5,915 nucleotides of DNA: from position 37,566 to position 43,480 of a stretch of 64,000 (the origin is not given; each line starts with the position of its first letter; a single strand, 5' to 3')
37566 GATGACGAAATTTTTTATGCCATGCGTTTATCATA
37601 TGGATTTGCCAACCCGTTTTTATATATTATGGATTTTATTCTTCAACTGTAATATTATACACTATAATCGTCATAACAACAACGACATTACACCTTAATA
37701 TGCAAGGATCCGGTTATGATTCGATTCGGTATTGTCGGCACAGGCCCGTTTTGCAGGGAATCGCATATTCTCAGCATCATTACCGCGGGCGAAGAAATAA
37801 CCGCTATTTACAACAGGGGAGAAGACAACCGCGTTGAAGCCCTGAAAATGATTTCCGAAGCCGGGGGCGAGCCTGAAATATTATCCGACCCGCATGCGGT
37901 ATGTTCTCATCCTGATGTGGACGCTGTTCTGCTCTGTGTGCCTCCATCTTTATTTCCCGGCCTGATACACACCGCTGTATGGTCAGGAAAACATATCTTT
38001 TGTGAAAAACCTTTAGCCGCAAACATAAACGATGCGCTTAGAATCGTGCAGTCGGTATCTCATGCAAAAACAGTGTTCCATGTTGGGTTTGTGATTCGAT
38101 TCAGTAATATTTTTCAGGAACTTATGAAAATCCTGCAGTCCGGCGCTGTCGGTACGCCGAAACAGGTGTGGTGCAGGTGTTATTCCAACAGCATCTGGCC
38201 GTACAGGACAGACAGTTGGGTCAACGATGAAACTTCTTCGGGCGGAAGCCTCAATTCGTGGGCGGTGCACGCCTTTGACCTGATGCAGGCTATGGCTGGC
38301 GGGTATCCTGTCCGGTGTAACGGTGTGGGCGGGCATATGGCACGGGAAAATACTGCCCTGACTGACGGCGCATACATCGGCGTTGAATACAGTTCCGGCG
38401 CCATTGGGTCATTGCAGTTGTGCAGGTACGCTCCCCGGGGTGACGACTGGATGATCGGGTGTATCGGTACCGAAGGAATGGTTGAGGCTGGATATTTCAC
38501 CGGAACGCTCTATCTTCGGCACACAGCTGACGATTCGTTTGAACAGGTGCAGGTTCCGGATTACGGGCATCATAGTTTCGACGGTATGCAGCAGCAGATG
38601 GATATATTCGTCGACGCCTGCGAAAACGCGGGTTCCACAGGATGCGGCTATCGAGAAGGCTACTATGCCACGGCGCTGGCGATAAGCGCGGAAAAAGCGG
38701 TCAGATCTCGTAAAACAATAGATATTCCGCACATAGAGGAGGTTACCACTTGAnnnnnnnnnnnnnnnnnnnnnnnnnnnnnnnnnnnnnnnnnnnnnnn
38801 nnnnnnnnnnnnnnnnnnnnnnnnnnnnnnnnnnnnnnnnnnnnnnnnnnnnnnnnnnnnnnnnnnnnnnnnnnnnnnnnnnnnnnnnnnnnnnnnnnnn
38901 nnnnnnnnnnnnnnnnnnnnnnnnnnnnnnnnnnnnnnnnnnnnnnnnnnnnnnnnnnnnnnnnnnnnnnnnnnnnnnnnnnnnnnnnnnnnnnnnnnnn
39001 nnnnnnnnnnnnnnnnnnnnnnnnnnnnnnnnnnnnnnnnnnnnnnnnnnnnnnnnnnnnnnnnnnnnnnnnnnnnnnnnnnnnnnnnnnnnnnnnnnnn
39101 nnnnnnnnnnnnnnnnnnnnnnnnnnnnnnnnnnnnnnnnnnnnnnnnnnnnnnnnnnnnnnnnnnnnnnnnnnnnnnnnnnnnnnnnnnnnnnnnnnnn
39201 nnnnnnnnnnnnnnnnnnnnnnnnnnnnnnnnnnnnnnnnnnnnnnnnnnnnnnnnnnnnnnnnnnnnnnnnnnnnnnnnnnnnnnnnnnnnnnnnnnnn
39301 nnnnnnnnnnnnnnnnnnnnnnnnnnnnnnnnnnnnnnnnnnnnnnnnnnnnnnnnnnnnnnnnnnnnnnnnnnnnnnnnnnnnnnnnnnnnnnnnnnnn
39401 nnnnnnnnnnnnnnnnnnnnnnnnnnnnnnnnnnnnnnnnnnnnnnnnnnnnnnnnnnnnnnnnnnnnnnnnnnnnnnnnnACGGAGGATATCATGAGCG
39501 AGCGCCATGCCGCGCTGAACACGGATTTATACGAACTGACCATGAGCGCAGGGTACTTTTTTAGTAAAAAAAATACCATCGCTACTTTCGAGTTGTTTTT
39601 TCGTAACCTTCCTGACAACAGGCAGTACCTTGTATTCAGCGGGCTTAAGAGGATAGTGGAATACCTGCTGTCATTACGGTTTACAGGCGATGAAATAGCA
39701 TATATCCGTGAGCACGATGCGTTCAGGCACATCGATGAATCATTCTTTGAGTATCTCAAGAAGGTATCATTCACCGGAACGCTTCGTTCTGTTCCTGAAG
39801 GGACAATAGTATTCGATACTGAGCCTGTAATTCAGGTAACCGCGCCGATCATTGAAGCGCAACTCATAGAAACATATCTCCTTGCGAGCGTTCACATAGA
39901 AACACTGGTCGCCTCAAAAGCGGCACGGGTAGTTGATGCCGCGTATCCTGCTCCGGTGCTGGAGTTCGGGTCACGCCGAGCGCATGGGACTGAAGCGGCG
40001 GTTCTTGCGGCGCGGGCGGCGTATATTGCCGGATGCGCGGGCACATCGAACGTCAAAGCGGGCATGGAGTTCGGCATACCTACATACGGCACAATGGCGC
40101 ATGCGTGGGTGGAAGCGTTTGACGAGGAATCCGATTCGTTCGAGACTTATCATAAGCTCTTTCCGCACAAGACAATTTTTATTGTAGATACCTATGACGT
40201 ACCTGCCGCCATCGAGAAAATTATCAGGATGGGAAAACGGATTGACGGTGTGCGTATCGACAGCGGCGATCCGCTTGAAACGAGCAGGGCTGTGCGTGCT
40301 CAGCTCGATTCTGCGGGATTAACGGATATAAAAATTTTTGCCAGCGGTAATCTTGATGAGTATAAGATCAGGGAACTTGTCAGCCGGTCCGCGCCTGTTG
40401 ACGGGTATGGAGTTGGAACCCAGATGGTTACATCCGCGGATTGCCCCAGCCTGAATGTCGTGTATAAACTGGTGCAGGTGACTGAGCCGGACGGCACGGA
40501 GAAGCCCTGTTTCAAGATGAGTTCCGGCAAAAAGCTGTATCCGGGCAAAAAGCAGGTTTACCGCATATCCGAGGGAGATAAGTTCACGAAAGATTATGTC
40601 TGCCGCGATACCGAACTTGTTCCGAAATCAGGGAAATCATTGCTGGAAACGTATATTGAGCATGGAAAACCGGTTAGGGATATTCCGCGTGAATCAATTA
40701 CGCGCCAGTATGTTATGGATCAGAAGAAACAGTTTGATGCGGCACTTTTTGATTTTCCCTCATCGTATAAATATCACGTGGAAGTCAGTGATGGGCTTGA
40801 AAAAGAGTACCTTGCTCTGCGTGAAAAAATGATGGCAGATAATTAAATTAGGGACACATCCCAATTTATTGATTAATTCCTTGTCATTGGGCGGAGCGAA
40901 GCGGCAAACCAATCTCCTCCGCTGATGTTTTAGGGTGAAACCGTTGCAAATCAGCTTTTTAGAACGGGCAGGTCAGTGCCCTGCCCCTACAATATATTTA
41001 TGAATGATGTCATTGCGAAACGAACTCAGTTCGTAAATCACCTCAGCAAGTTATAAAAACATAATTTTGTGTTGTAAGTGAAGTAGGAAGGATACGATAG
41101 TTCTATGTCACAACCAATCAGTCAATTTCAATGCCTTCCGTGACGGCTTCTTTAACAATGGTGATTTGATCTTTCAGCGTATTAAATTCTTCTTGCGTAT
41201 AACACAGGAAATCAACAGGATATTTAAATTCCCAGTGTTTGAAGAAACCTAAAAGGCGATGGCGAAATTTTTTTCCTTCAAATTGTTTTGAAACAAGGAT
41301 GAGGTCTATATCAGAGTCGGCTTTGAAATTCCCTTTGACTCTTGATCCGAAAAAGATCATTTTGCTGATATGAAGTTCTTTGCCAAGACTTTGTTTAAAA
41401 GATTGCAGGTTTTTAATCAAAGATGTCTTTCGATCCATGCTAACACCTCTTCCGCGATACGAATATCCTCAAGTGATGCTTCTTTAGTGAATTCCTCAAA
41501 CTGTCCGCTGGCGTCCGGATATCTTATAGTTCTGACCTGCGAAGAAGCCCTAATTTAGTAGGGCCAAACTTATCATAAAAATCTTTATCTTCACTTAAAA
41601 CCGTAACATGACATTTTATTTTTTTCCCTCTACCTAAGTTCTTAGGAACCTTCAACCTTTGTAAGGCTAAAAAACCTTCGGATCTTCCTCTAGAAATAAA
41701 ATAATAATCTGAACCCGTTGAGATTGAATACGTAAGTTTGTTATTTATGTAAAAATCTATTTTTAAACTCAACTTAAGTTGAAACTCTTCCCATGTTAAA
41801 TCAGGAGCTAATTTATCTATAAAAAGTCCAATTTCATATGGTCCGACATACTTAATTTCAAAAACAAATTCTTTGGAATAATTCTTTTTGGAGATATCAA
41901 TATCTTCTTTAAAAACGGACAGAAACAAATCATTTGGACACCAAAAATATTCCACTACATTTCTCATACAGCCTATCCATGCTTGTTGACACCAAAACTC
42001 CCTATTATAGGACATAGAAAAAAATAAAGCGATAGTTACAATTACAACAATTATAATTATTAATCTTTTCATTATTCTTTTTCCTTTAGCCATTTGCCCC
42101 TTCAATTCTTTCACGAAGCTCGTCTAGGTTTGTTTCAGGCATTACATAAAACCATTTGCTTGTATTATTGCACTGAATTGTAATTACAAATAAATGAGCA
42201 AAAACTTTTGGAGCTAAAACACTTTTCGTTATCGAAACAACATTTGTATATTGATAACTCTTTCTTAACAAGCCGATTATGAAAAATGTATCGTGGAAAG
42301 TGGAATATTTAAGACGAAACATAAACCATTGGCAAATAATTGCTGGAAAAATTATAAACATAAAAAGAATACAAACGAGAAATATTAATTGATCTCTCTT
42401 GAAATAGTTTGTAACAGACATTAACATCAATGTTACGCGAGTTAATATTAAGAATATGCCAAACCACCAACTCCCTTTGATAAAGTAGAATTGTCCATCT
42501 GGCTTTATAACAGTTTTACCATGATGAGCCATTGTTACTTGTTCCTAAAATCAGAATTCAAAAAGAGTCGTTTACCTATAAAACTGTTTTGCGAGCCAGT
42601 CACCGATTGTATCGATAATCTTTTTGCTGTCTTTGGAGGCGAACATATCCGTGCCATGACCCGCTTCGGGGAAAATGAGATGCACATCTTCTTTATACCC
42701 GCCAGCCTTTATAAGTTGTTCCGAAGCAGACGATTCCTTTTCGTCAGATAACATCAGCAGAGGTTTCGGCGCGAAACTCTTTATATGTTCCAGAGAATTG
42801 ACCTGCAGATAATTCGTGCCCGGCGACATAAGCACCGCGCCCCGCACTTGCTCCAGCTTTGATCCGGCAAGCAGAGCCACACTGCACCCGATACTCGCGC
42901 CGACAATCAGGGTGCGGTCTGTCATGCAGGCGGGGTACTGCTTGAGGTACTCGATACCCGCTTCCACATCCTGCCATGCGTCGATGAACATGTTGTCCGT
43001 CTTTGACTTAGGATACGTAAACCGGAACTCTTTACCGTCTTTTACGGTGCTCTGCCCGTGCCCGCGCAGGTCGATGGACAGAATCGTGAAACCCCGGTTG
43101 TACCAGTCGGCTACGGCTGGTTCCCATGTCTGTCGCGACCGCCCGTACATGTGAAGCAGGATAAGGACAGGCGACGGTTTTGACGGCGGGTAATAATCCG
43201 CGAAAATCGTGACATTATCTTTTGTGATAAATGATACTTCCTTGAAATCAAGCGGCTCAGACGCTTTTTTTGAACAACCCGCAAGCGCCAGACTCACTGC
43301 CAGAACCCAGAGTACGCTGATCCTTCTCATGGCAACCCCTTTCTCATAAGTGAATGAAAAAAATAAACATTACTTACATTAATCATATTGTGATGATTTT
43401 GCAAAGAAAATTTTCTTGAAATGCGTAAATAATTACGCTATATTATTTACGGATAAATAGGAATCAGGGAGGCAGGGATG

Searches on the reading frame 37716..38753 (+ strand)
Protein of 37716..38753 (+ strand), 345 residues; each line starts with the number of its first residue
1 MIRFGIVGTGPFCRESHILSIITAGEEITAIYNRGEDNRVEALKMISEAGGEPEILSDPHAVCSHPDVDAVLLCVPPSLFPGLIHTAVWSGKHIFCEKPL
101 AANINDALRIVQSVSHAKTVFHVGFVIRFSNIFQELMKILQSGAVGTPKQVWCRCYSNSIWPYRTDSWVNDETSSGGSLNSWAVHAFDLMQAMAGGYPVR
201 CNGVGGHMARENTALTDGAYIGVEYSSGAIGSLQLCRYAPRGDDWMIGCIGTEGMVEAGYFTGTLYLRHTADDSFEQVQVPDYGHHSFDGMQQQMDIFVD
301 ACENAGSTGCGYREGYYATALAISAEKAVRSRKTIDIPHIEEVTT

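Call 4: search_protein_families(library=pfam, proteins=[window:37716-38753:+], max_evalue=0.01)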
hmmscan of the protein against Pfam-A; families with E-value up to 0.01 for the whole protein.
window:37716-38753:+ (345 aa): 4 families
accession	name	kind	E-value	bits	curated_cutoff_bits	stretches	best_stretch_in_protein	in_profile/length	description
PF22725.1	GFO_IDH_MocA_C3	-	3e-18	66.4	27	1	133-257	1-124/124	GFO/IDH/MocA C-terminal domain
PF01408.29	GFO_IDH_MocA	-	3.9e-17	63.5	24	1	2-125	1-120/120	Oxidoreductase family, NAD-binding Rossmann fold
PF02894.22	GFO_IDH_MocA_C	-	7e-11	42.8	22.9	1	140-336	4-217/218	Oxidoreductase family, C-terminal alpha/beta domain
PF03807.23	F420_oxidored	-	0.0078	17.2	21.6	0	4-87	2-79/94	NADP oxidoreductase coenzyme F420-dependent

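Call 5: search_protein_families(library=ncbifam, proteins=[window:37716-38753:+], max_evalue=0.01)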
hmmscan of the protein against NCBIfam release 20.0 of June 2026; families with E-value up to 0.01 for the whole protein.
window:37716-38753:+ (345 aa): 9 families
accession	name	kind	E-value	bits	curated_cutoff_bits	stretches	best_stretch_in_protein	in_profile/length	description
TIGR04380.1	myo_inos_iolG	equivalog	4.7e-37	127.6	355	1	1-335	1-329/330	inositol 2-dehydrogenase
NF052679.1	InsChiInosDhIolG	equivalog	1.4e-23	83.5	540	1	2-334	3-324/343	bifunctional inositol 2-dehydrogenase/D-chiro-inositol 1-dehydrogenase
NF040723.1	UDP-GlcNAcDh_Arch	equivalog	2.3e-15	56.9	450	1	56-328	50-300/302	UDP-N-acetylglucosamine 3-dehydrogenase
NF052479.1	LevoglcsnDh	equivalog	1.9e-12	46.6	650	1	56-195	62-203/386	levoglucosan dehydrogenase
NF041392.1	XylDh_Gfo6_Halo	equivalog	3.7e-12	45.7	350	1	2-303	17-316/350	D-xylose 1-dehydrogenase Gfo6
NF008607.0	PRK11579.1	subfamily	5.2e-09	35.5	330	1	2-192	5-187/346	oxidoreductase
NF058563.1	BT_2159_fam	equivalog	1.2e-08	34.4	650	1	37-147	32-142/350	disaccharide 3-dehydrogenase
NF058561.1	BT_2158_fam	equivalog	6.7e-05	21.7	750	1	67-163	96-191/487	glycoside 3-dehydrogenase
NF007574.0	PRK10206.1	equivalog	0.0013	17.8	352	1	56-192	54-185/345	oxidoreductase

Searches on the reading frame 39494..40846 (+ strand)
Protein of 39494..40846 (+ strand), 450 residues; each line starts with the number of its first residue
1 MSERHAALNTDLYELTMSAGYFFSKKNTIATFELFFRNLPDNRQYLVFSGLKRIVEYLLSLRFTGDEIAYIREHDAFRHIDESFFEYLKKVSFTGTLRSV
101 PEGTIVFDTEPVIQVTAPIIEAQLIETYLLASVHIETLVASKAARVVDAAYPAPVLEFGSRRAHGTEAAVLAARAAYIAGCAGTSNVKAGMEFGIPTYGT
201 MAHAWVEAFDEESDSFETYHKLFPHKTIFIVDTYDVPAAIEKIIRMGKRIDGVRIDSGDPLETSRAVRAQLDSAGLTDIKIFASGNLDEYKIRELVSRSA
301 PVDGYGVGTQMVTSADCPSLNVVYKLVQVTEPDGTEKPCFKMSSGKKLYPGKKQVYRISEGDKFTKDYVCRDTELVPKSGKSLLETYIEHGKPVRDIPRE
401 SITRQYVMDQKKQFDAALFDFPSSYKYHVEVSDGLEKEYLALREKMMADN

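Call 4: search_protein_families(library=pfam, proteins=[window:39494-40846:+], max_evalue=0.01)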
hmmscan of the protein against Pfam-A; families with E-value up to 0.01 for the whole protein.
window:39494-40846:+ (450 aa): 5 families
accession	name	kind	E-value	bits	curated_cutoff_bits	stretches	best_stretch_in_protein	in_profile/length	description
PF17767.7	NAPRTase_N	-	1e-34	120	32.6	1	8-133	1-124/125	Nicotinate phosphoribosyltransferase (NAPRTase) N-terminal domain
PF04095.22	NAPRTase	-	6.6e-11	42.8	20.8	1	156-330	4-197/239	Nicotinate phosphoribosyltransferase (NAPRTase) family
PF01729.25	QRPTase_C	-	1.3e-06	28.7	23.1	1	139-313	1-162/169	Quinolinate phosphoribosyl transferase, C-terminal domain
PF17956.6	NAPRTase_C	-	2.4e-06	28.4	23.3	1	374-436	46-108/111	Nicotinate phosphoribosyltransferase C-terminal domain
PF02749.22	QRPTase_N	-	0.0096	16.6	27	0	98-130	43-75/82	Quinolinate phosphoribosyl transferase, N-terminal domain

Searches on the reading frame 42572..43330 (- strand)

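Call 108: search_protein_families(library=pfam, max_evalue=0.00001, proteins=[window:42572-43330:-])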
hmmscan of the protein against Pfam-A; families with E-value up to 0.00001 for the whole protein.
window:42572-43330:- (252 aa): 4 families
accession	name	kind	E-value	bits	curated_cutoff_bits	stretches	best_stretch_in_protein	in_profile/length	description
PF12146.15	Hydrolase_4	-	6.2e-10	39.2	27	1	51-175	2-114/239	Serine aminopeptidase, S33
PF12697.13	Abhydrolase_6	-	3.6e-08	34.8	26.3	1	56-176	1-100/217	Alpha/beta hydrolase family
PF00561.26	Abhydrolase_1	-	1.5e-06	28.5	25.8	1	54-172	1-103/245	alpha/beta hydrolase fold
PF08840.17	BAAT_C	-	6.2e-06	26.8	20.9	0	123-180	7-64/210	BAAT / Acyl-CoA thioester hydrolase C terminal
